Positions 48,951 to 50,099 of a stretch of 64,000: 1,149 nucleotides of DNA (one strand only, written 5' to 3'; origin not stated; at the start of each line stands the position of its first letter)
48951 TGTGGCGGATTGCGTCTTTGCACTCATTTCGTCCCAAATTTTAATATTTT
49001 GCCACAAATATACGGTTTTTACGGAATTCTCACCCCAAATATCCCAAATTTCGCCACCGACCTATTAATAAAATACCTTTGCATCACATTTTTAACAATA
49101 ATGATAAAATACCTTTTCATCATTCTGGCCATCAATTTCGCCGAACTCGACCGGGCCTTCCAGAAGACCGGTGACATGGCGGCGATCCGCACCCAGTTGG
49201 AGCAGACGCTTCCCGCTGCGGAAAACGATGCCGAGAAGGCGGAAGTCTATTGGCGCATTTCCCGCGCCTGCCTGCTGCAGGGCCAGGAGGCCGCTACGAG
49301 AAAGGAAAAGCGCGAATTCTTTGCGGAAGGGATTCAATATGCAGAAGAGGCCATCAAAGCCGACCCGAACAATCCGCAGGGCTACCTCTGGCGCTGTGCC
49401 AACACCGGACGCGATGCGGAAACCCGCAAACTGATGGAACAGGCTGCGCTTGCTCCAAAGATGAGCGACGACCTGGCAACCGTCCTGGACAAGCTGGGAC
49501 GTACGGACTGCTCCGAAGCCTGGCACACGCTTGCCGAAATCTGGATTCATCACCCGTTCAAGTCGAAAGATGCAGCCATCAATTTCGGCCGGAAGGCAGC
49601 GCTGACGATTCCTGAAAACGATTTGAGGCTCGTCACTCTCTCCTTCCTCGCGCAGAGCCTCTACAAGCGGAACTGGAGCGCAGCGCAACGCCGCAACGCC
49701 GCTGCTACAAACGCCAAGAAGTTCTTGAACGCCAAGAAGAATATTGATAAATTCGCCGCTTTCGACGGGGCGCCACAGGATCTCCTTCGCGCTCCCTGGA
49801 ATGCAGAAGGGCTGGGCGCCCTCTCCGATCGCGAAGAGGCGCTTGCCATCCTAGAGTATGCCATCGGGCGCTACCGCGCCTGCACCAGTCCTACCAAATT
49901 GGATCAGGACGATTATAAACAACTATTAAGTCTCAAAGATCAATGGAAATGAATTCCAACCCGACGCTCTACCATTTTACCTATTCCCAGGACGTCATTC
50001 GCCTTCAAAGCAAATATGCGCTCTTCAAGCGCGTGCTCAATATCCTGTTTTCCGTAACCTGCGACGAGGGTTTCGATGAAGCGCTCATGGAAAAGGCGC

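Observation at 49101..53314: Free-standing condensation-domain protein + fatty-acid-type adenylating ligase + dedicated carrier protein: a minimal non-modular acyl-transfer pathway of unknown product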

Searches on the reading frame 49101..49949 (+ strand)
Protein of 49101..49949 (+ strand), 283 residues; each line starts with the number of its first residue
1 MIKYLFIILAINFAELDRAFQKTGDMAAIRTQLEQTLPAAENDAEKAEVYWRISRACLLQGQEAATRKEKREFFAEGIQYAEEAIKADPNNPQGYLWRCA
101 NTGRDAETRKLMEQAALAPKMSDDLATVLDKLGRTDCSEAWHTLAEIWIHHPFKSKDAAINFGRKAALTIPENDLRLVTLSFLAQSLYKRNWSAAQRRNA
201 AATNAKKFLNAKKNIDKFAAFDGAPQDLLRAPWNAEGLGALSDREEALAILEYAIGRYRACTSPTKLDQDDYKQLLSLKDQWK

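Call 3: search_protein_families(library=pfam, proteins=[window:49101-49949:+], max_evalue=0.01)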
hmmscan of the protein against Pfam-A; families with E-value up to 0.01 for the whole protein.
window:49101-49949:+ (283 aa): 0 families

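Call 4: search_protein_families(library=ncbifam, proteins=[window:49101-49949:+], max_evalue=0.01)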
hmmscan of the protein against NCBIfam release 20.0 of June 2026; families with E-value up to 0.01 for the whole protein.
window:49101-49949:+ (283 aa): 0 families

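Call 27: search_protein_families(library=pfam, proteins=[window:49101-49949:+], max_evalue=10)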
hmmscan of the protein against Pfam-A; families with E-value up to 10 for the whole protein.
window:49101-49949:+ (283 aa): 6 families
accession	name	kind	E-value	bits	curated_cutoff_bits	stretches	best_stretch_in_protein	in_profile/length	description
PF12968.13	DUF3856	-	0.011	16.2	27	1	175-276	3-100/143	Domain of Unknown Function (DUF3856)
PF13431.12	TPR_17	-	0.066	14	24.4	1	81-97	2-18/34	Tetratricopeptide repeat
PF22435.1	MRM3-like_sub_bind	-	0.12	13.2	27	1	65-88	14-37/84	MRM3-like substrate binding domain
PF13181.12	TPR_8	-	0.16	12.7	25.7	0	75-91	18-34/34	Tetratricopeptide repeat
PF13428.12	TPR_14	-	1.2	10.5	23.5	1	65-97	8-40/44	Tetratricopeptide repeat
PF07719.23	TPR_2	-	7.3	7.4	27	1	74-91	17-34/34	Tetratricopeptide repeat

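Call 46: find_homologous_proteins(query=window:49101-49949:+, max_evalue=0.001)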
Query window:49101-49949:+ (283 aa): 65 proteins with E <= 0.001 among 1339 candidates.
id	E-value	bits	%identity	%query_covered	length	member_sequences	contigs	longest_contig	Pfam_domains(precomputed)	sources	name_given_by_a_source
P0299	5.6e-177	605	95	100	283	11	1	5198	PF21033.5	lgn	-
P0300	1.5e-154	531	84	100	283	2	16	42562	PF21033.5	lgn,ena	-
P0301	2.1e-101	357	59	100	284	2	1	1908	PF21033.5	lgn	-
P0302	2.5e-99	350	58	100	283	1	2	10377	PF21033.5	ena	-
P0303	4.2e-99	349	58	100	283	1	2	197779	PF21033.5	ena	-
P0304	1.4e-98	348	57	100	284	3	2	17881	PF21033.5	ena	-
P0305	2.7e-97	343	57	100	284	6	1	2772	PF21033.5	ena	-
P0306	8.3e-97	342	58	100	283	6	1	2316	PF21033.5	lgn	-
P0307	6.0e-96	339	56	100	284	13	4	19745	PF21033.5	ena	-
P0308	1.1e-95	338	57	100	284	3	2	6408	PF21033.5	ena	-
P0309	1.3e-95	338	57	99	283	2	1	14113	PF21033.5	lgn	-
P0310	3.8e-93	330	57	100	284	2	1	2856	PF21033.5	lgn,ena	-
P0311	4.0e-93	330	53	99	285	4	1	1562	PF21033.5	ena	-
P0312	4.7e-93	329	55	100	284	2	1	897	PF21033.5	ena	-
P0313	2.2e-92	327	55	100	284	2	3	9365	PF21033.5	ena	-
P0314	3.4e-92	327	54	100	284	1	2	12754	PF21033.5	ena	-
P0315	3.9e-92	326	54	100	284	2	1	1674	PF21033.5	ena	-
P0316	2.2e-91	324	55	100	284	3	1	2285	PF21033.5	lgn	-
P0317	1.4e-90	321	57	95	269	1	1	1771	PF21033.5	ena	-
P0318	2.0e-90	321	57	100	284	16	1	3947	PF21033.5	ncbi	-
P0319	2.8e-90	320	55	100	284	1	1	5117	PF21033.5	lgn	-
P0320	1.6e-78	282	47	97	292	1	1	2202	PF21033.5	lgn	-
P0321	3.6e-78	281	50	98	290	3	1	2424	PF21033.5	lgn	-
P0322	2.5e-75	271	47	100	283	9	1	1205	PF21033.5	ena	-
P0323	3.3e-74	268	46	96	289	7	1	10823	PF21033.5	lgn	-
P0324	3.8e-74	268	48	99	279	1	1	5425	PF21033.5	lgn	-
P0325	4.3e-74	267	45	99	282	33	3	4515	PF21033.5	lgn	-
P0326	5.3e-74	267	47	100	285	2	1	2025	PF21033.5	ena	-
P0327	3.5e-73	264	48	100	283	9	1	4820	PF21033.5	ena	-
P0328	4.4e-73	264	46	95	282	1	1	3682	PF21033.5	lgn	-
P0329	1.2e-71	259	47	99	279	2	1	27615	PF21033.5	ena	-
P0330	1.3e-71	259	45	95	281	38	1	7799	PF21033.5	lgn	-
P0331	2.0e-69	252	46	100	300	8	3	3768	PF21033.5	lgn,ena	-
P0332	5.6e-68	247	43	96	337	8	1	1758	PF21033.5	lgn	-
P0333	6.1e-68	247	43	97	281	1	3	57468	PF21033.5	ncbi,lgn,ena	-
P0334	1.1e-67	246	43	97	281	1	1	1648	PF21033.5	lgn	-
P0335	1.3e-66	243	45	98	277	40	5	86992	PF21033.5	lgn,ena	-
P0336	4.0e-66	241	42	99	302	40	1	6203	PF21033.5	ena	-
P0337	6.6e-66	240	45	93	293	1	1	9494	PF21033.5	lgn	-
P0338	1.9e-65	239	45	98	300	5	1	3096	PF21033.5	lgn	-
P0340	2.6e-64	235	43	97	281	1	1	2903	PF21033.5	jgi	-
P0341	4.9e-64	234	43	89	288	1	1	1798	PF21033.5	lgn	-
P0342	3.1e-63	232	43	98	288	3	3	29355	PF21033.5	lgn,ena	-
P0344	1.9e-62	229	42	97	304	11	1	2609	PF21033.5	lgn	-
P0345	5.3e-62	228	42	99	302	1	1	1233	PF21033.5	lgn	-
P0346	9.8e-62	227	42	97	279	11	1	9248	PF21033.5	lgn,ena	-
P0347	1.6e-61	226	43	100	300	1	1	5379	PF21033.5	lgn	-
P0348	2.3e-61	226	44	96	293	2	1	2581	PF21033.5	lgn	-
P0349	4.5e-59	218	44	89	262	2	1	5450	PF21033.5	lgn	-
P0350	2.0e-58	216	43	89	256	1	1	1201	PF21033.5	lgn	-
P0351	5.6e-57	211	44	94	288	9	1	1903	PF21033.5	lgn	-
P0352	2.2e-56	209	40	96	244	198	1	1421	PF21033.5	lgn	-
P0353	4.2e-56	208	41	94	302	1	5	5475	PF21033.5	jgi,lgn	-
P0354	1.5e-54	203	41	97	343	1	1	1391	PF21033.5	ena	-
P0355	2.1e-53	199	40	94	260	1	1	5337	PF21033.5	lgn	-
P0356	2.1e-53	199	39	93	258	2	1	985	PF21033.5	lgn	-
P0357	6.1e-52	195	42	89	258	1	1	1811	PF21033.5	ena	-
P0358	4.6e-51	192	39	95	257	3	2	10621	PF21033.5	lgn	-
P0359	6.3e-51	191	39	95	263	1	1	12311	PF21033.5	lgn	-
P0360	1.6e-41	161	45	63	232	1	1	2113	PF21033.5,PF13428.13,PF13181.13,PF07719.24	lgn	-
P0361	5.5e-26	110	47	42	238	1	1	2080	PF21033.5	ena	-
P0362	8.8e-15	73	32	90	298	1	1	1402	PF13431.13,PF21033.5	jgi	jgi:tetratricopeptide (TPR) repeat protein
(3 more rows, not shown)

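Call 59: predict_structure(alignment_id=A2)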
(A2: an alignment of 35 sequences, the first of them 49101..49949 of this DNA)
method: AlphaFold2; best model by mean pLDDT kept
length: 283 residues; sequences in the alignment: 35
mean_pLDDT: 92.2   pTM: 0.87
mean pLDDT of the five models: 92.2, 92.1, 91.4, 91.1, 90.5
residues with pLDDT >= 90: 234; 70-90: 33; 50-70: 7; < 50: 9
segments of 3 or more residues with pLDDT < 50: 1-9
pLDDT, mean of each block of 10 residues (from residue 1): 43 71 81 92 96 96 96 98 98 98 95 91 98 97 96 94 98 93 98 97 97 98 94 88 97 97 89 96 91
secondary structure, 60 per line:
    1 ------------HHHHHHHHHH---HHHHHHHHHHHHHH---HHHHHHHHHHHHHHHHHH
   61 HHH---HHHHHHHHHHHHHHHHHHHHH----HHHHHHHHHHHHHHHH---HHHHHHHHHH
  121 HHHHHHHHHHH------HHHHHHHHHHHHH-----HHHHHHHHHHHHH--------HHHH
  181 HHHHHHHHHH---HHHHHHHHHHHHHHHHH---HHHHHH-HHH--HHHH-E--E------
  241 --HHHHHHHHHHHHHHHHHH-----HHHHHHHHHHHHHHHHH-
elements in order: H13-22 H26-39 H43-63 H67-87 H92-107 H111-131 H138-150 H156-168 H177-190 H194-210 H214-219 H226-229 H243-260 H266-282

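Call 62: fold_search(model_id=the predicted structure, library=pdb)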
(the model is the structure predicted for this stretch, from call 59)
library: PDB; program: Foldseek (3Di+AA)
matches with E <= 10: 1206; with E <= 0.001: 4
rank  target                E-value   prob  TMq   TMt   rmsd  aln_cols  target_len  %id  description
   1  8chy                  3.5e-04  1.00  0.27  0.28  14.2       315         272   15  Crystal structure of an 8-repeat consensus TPR superhelix with Zinc. (released 2024-02-21)
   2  7cc7                  6.0e-04  1.00  0.45  0.55  12.1       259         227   15  Tetratricopeptide repeat (TPR) domain of protein tyrosine phosphatase-interacting protein 51 (PTPIP51) (released 2021-01-20)
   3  7t1s_A                6.3e-04  1.00  0.53  0.63   7.2       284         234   13  Crystal structure of a bacterial sterol transporter (released 2022-12-14)
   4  9qhb                  6.3e-04  1.00  0.25  0.26  14.7       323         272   13  Crystal structure of 16-repeat CTPR protein with eliminated coordination sites (released 2025-10-22)
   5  7t1s_B                1.1e-03  1.00  0.50  0.60  10.0       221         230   16  Crystal structure of a bacterial sterol transporter (released 2022-12-14)
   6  9qhc_A                1.7e-03  1.00  0.29  0.30  13.1       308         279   14  Crystal structure of 8-repeat CTPR protein with eliminated coordination sites (released 2025-10-22)
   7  8j0n_B                2.7e-03  1.00  0.32  0.31  13.8       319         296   15  cryo-EM structure of human EMC (released 2024-04-03)
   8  8eoi_B                3.4e-03  0.99  0.30  0.30  13.5       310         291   14  Structure of a human EMC:human Cav1.2 channel complex in GDN detergent (released 2023-05-24)
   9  8a3t_D                3.6e-03  1.00  0.36  0.21  11.8       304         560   12  S. cerevisiae APC/C-Cdh1 complex (released 2022-08-31)
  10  7xn7_q                3.8e-03  0.97  0.27  0.12  13.2       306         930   15  RNA polymerase II elongation complex containing Spt4/5, Elf1, Spt6, Spn1 and Paf1C (released 2022-09-07)
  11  8dtg_B                4.5e-03  1.00  0.36  0.17  14.1       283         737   14  Cryo-EM structure of Arabidopsis SPY alternative conformation 1 (released 2023-03-08)
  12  7y4i_A                5.2e-03  0.98  0.29  0.11  17.6       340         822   12  Crystal structure of SPINDLY in complex with GDP (released 2022-12-07)
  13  5tqb_B                5.2e-03  0.98  0.24  0.22  16.4       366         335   12  Crystal structure of assembly chaperone of ribosomal protein L4 (Acl4) in complex with ribosomal protein L4 (RpL4) (released 2017-02-15)
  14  1w3b_B                5.4e-03  1.00  0.35  0.28  14.4       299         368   16  The superhelical TPR domain of O-linked GlcNAc transferase reveals structural similarities to importin alpha. (released 2004-09-09)
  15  9rtt_Q                5.7e-03  1.00  0.45  0.15  12.2       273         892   14  Activated Elongation Complex with IWS1 and ELOF1 (released 2025-09-03)
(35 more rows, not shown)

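Call 63: search_solved_structures(query=A2, max_evalue=1, show_alignments=2)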
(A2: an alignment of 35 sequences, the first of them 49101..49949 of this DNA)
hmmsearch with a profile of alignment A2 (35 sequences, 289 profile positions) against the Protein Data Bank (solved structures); distinct sequences matched with E-value up to 1: 25.
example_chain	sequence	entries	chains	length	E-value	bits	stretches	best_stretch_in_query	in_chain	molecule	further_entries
8bu0_A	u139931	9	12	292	1.9e-09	40.2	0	145-180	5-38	Consensus tetratricopeptide repeat protein | Crystal structure of an 8-repeat consensus TPR superhelix with Zinc. | Monomer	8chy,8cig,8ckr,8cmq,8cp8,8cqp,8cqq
9gzg_A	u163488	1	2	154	8.8e-07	31.5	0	146-180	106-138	Engineered CTPR protein with glutamic acids for conductivity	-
8ch0_A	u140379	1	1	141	3e-06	29.7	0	145-180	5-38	Consensus tetratricopeptide repeat protein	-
5fzr_A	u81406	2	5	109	3.2e-06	29.7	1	164-197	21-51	DESIGNED TPR PROTEIN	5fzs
2fo7_A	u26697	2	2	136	4e-06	29.3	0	146-180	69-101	SYNTHETIC CONSENSUS TPR PROTEIN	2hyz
7cc7_A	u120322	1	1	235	5.2e-06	28.9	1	40-123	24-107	Regulator of microtubule dynamics protein 3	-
2wqh_A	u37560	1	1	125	6.2e-06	28.7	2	144-181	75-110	CTPR3Y3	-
5fzq_A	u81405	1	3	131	6.5e-06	28.6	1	164-198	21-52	DESIGNED TPR PROTEIN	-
1na0_A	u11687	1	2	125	1.7e-05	27.3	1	144-181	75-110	designed protein CTPR3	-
9qhc_A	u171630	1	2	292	0.0002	23.7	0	145-180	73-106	Engineered tetratricopeptide repeat protein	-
6vfh_A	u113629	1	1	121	0.00033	23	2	144-186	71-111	T33_dn10A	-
7t1s_A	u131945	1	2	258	0.00036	22.9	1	62-209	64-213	BstC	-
1na3_A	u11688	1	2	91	0.00045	22.6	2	144-181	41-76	designed protein CTPR2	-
6vfi_B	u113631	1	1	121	0.00064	22.1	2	144-181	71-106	O43_dn18B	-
6v8e_A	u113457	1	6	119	0.00081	21.7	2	144-181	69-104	Designed protein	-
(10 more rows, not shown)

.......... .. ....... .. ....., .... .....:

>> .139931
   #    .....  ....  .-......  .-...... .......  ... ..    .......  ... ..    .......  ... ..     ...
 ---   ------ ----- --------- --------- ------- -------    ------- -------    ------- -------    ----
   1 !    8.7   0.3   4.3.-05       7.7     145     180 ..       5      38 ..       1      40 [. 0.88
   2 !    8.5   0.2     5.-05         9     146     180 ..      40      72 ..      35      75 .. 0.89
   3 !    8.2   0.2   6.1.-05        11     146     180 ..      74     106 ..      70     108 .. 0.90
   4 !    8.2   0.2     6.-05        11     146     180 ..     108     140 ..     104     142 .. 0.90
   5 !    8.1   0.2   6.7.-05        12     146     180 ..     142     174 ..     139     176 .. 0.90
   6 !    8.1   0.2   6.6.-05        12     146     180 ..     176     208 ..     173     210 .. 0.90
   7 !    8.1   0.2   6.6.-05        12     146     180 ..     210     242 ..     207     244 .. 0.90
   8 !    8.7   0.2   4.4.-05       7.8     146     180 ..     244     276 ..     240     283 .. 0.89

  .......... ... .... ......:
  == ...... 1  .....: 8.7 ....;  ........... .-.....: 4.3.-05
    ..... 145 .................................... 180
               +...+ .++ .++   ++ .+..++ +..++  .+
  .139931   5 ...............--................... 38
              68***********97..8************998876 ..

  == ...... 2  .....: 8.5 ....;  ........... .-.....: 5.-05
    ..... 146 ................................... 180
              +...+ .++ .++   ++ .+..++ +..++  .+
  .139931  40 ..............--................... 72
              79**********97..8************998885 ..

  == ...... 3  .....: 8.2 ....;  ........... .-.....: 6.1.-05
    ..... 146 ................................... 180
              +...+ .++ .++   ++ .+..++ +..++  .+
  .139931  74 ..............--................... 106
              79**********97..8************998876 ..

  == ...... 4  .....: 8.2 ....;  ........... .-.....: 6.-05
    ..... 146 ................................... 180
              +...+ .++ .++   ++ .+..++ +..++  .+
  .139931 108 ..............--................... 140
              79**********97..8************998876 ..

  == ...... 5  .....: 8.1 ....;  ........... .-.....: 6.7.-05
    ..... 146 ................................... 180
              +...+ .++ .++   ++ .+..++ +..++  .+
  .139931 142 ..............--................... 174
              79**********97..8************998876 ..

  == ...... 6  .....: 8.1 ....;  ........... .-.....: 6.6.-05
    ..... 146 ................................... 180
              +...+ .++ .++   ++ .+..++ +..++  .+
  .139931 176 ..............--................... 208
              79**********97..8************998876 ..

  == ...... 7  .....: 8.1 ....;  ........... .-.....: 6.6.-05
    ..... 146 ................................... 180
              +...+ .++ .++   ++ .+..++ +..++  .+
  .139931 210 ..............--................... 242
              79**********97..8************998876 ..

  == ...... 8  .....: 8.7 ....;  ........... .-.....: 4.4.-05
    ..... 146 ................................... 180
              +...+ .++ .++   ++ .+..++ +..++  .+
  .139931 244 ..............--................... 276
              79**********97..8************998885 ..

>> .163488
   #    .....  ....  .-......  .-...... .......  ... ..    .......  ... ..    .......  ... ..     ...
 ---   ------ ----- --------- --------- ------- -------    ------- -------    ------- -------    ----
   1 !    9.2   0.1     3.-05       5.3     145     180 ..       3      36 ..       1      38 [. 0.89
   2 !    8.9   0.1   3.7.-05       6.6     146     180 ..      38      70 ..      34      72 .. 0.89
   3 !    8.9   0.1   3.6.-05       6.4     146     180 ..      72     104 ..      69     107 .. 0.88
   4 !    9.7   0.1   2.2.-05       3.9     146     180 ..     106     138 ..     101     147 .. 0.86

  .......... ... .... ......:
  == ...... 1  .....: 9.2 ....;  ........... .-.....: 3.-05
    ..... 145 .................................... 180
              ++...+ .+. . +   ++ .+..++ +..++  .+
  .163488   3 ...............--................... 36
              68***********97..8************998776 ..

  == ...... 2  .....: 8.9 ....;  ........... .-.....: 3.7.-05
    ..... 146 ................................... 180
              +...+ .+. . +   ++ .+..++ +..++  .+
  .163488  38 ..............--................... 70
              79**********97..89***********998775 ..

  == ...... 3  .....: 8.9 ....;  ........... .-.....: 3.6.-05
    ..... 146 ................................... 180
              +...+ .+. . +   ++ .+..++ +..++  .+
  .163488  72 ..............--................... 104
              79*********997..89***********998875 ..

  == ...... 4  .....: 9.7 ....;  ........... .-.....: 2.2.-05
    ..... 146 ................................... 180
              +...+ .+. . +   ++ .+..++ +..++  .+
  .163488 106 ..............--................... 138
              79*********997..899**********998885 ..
